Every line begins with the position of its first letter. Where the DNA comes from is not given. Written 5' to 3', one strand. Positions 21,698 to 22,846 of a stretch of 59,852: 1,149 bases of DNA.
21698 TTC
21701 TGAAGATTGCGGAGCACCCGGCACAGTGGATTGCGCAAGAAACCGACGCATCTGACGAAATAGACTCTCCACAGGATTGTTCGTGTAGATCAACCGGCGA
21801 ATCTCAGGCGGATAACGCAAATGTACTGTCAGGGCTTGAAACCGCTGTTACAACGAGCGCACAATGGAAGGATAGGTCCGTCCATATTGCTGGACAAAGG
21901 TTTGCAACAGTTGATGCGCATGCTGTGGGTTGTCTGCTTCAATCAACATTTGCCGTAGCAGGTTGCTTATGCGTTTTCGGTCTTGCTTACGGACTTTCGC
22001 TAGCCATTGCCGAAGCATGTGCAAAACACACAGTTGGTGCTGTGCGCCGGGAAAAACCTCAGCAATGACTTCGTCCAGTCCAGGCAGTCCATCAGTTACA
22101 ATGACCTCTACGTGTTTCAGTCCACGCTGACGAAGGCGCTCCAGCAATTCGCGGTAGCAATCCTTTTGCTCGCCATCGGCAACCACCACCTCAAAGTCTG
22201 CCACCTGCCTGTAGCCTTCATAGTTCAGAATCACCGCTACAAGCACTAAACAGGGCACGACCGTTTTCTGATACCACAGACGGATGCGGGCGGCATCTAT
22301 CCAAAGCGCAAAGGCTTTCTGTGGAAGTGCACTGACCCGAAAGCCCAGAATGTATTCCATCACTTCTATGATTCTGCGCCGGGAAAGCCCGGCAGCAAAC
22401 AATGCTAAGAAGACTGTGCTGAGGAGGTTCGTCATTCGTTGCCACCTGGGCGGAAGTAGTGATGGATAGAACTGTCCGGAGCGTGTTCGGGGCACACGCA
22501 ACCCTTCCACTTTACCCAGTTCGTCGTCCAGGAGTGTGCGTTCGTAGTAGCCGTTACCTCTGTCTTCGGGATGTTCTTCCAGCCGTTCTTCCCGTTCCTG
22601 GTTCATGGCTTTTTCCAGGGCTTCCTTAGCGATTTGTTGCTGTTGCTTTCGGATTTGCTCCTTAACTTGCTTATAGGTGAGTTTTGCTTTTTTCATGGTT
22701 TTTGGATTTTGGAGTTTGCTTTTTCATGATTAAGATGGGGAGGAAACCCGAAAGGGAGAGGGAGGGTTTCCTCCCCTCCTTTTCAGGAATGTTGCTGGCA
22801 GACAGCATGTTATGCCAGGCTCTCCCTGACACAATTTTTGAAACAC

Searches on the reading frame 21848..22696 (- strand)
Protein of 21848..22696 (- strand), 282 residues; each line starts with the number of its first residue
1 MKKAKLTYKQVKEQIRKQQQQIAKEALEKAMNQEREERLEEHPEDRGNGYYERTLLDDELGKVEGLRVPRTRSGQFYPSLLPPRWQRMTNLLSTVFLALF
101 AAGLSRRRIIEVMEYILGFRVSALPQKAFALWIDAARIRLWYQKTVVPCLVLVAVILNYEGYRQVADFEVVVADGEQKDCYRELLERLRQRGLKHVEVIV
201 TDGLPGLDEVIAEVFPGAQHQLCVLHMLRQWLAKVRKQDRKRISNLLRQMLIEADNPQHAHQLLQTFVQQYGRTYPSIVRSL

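Call 22: search_protein_families(library=pfam, max_evalue=0.01, proteins=[window:21848-22696:-])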
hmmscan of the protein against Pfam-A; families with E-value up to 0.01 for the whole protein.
window:21848-22696:- (282 aa): 3 families
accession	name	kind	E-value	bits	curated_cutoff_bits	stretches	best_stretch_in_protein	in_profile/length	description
PF00872.24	Transposase_mut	-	2.6e-46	158.7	21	2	113-282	145-311/379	Transposase, Mutator family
PF10551.15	MULE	-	1.9e-10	41.5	27.6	1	154-228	19-97/99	MULE transposase domain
PF01610.23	DDE_Tnp_ISL3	-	0.0011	19.3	23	1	172-248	31-110/240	Transposase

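Call 49: find_encoding_contigs(protein=window:21848-22696:-, flank=10000, max_places=10)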
Protein window:21848-22696:- (282 aa): no gene with exactly this product is on record in the collection.
